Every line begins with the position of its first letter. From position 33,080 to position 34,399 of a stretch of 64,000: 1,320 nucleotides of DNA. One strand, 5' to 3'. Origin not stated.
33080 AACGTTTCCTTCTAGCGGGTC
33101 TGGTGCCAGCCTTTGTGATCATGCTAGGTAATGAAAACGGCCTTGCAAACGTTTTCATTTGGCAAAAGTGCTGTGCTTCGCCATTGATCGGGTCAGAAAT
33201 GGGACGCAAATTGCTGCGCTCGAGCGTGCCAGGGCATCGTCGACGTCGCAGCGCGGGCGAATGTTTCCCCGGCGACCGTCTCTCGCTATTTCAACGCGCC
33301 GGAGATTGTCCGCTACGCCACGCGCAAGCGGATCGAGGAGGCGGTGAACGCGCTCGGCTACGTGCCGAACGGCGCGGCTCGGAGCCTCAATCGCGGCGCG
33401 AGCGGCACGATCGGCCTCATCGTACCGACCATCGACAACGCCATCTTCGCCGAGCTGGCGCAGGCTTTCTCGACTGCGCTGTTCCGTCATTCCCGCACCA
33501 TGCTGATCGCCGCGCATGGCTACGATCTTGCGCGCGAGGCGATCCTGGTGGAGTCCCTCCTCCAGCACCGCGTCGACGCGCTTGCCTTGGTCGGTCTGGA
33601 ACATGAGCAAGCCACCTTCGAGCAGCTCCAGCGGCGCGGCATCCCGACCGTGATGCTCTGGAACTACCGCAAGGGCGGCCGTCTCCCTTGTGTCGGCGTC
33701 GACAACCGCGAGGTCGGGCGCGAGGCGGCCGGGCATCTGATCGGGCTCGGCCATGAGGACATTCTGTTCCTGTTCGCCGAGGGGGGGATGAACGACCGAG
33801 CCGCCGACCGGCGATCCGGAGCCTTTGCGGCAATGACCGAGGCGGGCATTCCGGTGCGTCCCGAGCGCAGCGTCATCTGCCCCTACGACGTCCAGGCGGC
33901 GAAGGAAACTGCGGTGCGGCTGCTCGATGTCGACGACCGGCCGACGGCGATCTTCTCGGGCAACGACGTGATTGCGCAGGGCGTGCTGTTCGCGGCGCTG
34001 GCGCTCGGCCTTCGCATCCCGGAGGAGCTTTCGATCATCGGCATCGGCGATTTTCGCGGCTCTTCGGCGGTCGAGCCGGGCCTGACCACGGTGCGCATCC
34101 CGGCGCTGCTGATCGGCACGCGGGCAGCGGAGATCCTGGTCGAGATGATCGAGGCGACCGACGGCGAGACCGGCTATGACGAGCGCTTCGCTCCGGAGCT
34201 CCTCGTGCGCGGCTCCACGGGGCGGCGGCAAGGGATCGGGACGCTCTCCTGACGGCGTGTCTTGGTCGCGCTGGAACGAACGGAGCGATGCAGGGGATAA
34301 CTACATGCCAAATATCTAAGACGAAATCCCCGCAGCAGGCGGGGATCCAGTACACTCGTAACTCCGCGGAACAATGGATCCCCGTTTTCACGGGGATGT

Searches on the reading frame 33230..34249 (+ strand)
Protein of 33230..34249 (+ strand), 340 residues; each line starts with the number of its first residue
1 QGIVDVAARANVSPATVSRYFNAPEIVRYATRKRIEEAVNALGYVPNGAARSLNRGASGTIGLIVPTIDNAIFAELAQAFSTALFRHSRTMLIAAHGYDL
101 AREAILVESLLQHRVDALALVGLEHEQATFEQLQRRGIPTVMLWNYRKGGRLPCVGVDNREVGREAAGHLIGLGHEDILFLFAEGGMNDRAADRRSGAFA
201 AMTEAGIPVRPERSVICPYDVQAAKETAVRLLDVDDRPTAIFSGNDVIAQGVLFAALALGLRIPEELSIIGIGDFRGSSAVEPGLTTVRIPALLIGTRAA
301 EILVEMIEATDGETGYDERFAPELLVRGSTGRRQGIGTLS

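Call 10: search_protein_families(library=pfam, proteins=[window:33230-34249:+])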
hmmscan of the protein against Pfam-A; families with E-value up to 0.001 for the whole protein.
window:33230-34249:+ (340 aa): 4 families
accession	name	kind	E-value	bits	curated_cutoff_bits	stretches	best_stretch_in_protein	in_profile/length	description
PF13377.12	Peripla_BP_3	-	2.9e-30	106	26.5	1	168-330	2-167/167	Periplasmic binding protein-like domain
PF00532.27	Peripla_BP_1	-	1.7e-24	87.3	22.2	1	59-310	2-262/281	Periplasmic binding proteins and sugar binding domain of LacI family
PF00356.27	LacI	-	1.9e-15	56.8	27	1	3-47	2-46/46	Bacterial regulatory proteins, lacI family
PF13407.12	Peripla_BP_4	-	5.2e-14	52.9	35.1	1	61-262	1-208/258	Periplasmic binding protein domain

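Call 11: search_protein_families(library=ncbifam, proteins=[window:33230-34249:+])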
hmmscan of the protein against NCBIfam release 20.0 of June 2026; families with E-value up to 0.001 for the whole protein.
window:33230-34249:+ (340 aa): 18 families
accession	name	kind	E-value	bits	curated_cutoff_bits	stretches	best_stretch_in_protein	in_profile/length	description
NF052440.1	TransRegGNTRPSEAE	equivalog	1.6e-61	208.3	400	1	3-311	8-315/333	HTH-type transcriptional regulator GntR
NF008269.0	PRK11041.1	equivalog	5.1e-52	177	436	1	4-331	13-338/342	DNA-binding transcriptional regulator CytR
NF007979.0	PRK10703.1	equivalog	2.4e-49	168.3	501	1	3-330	4-331/341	HTH-type transcriptional repressor PurR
NF047341.1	lactose_RbsR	equivalog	2.9e-48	164.9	382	1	3-331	5-329/331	ribose utilization transcriptional repressor RbsR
NF007743.0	PRK10423.1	equivalog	4.1e-44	151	531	1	4-329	5-329/330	ribose operon transcriptional repressor RbsR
TIGR01481.1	ccpA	equivalog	1.2e-43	149.8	442.35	1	3-309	5-309/330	catabolite control protein A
NF007706.0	PRK10401.1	equivalog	8.7e-42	143.6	555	1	3-336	4-335/346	HTH-type transcriptional regulator GalS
NF008002.0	PRK10727.1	equivalog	3e-39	135.1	557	1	3-330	4-329/341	HTH-type transcriptional regulator GalR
NF047913.1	TransRegIdnR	equivalog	5e-39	134.5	500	1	4-311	9-313/331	DNA-binding transcriptional regulator IdnR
NF007075.0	PRK09526.1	subfamily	1.7e-36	125.9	340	1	4-333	9-334/358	LacI family DNA-binding transcriptional regulator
NF011563.0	PRK14987.1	equivalog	2.5e-35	122.3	433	1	4-308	9-310/331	gluconate operon transcriptional repressor GntR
NF007449.0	PRK10014.1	subfamily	5.3e-35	121.1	310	1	3-314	9-329/342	Mal regulon transcriptional regulator MalI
NF051853.1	TransRegUriRCory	equivalog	7.4e-31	107.4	550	1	4-311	4-306/327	transcriptional regulator UriR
NF008452.0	PRK11303.1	equivalog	5.1e-25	88.3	385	1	5-275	5-276/332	catabolite repressor/activator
TIGR02417.1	fruct_sucro_rep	subfamily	5.3e-24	85.1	389.55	1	4-307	3-307/327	D-fructose-responsive transcription factor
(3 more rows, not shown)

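Call 13: find_related_loci(query=window:33230-34249:+, collection=genome_contigs, flank=10000)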
Query window:33230-34249:+ (340 aa) in genome_contigs; peptide patterns used: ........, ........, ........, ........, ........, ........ (x = any residue, [..] = any of these).
411 stretches matched a pattern; 270 encode a relative of the query (tblastn E <= 1e-3); the best 80 are kept; 80 distinct loci.
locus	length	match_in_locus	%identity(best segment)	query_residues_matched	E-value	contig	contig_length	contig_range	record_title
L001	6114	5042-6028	75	2-330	9e-166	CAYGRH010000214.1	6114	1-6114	MAG TPA_asm: uncultured Hyphomicrobiaceae bacterium isolate ERP117304_co3_267 genome assembly, contig: NODE_18688_length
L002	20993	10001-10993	74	2-332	4e-161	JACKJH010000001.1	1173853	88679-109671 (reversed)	MAG: Hyphomicrobiaceae bacterium isolate HK-STAS-PROT-34 HK-STAS-PROT-34_1, whole genome shotgun sequence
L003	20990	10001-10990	74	2-331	8e-159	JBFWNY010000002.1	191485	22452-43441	MAG: Hyphomicrobiaceae bacterium isolate CA_2019_TPBF_123 NODE_710_length_191485_cov_5.883647_TPBF, whole genome shotgun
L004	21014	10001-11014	72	2-339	5e-154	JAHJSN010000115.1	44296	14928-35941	MAG: Alphaproteobacteria bacterium isolate OS_PC_MetaG.mb.200 OS_PC_MetaG.mb.200_k141_379775, whole genome shotgun seque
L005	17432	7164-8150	65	2-331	2e-138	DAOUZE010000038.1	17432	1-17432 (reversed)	MAG TPA_asm: Filomicrobium sp. isolate CSMAG_945 CSMAG_945_k141_5484100_length_17432_cov_12.6856, whole genome shotgun s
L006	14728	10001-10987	75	2-330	1e-158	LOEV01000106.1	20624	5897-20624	MAG: Alphaproteobacteria bacterium BRH_c36 BRHa_1003254, whole genome shotgun sequence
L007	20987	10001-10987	64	2-331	2e-136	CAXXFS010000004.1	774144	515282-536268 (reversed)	MAG: uncultured Filomicrobium sp. isolate 12f72821-a1a0-41b2-afcd-140c109d2ee1 genome assembly, contig: contig_4, whole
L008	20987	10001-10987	65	2-331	2e-133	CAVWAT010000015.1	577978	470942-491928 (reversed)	MAG: uncultured Alphaproteobacteria bacterium isolate MFD03804.bin.1.101 genome assembly, contig: contig_7079, whole gen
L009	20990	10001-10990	62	2-331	2e-129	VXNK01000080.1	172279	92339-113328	MAG: Rhodospirillaceae bacterium isolate SB0661_bin_7 NODE_98_length_172279_cov_38.016908, whole genome shotgun sequence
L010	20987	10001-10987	61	2-330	7e-129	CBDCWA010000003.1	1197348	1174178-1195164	MAG: Hyphomicrobiaceae bacterium isolate 37700a33-9fac-4853-aa28-988843778b14 genome assembly, contig: contig_3, whole g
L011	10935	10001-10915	66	2-307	3e-128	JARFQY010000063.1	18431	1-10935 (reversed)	MAG: Filomicrobium sp. isolate MAG_Ve_Sed_36 k141_3169208, whole genome shotgun sequence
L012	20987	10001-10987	60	2-330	3e-128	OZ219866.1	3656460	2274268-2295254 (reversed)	MAG: Alphaproteobacteria bacterium isolate 558767b7-c9c4-4971-8057-2abcdc083aa7 genome assembly, chromosome: 2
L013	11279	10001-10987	60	2-330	9e-127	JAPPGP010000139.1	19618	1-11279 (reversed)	MAG: Defluviicoccus sp. isolate RHO1_bin_59 NODE_4351_length_19618_cov_33.575525, whole genome shotgun sequence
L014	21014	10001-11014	60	2-331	6e-126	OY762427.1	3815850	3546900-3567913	MAG: Alphaproteobacteria bacterium isolate ccf0328c-cffc-48f6-8afa-02e3c565a3a4 genome assembly, chromosome: 1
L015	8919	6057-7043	62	2-331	4e-126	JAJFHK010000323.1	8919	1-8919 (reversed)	MAG: Filomicrobium sp. isolate OFTM259 OFTM259_322, whole genome shotgun sequence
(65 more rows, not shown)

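Call 83: search_solved_structures(query=window:33236-34249:+, max_evalue=1e-25)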
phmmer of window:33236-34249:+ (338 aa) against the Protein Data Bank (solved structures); distinct sequences matched with E-value up to 1e-25: 25.
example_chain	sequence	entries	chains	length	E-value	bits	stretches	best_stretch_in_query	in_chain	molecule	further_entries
1rzr_G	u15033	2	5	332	2.2e-45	158.4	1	1-305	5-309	Glucose-resistance amylase regulator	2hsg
1zvv_A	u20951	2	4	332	5.4e-45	157.1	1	1-305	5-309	Glucose-resistance amylase regulator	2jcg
3oqm_A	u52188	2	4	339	2.7e-41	145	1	1-306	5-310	Catabolite control protein A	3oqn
3oqo_A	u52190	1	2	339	2.7e-41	145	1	1-306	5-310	Catabolite control protein A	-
3h5o_A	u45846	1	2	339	1.9e-39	138.9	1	3-310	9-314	Transcriptional regulator GntR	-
3e3m_A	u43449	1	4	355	9e-39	136.7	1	3-307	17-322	Transcriptional regulator, LacI family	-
2pue_A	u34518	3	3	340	4.7e-38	134.3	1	1-307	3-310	PROTEIN (PURINE REPRESSOR ) | PROTEIN (PURINE REPRESSOR)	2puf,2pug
1bdi_A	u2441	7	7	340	5.9e-38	134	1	1-307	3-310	PROTEIN (PURINE REPRESSOR) | PROTEIN (PURINE NUCLEOTIDE SYNTHESIS REPRESSOR)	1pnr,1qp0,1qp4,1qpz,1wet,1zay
2pua_A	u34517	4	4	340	7.2e-38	133.7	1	1-307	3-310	PURINE REPRESSOR | PROTEIN (PURINE REPRESSOR)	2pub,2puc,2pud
1vpw_A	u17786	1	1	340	1.1e-37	133.1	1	1-307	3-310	PURINE REPRESSOR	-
1bdh_A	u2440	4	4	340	1.1e-37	133.1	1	1-307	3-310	PROTEIN (PURINE REPRESSOR) | PROTEIN (PURINE NUCLEOTIDE SYNTHESIS REPRESSOR) | PURINE NUCLEOTIDE SYNTHESIS REPRESSOR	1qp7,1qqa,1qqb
1jh9_A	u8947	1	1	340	7e-37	130.5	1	1-307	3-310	PURINE NUCLEOTIDE SYNTHESIS REPRESSOR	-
1jfs_A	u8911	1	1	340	7.6e-37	130.4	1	1-307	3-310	PURINE NUCLEOTIDE SYNTHESIS REPRESSOR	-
1jft_A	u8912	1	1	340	1.2e-36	129.8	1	1-307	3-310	PURINE NUCLEOTIDE SYNTHESIS REPRESSOR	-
9ny7_A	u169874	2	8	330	8.4e-34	120.4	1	3-308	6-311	Ribose operon repressor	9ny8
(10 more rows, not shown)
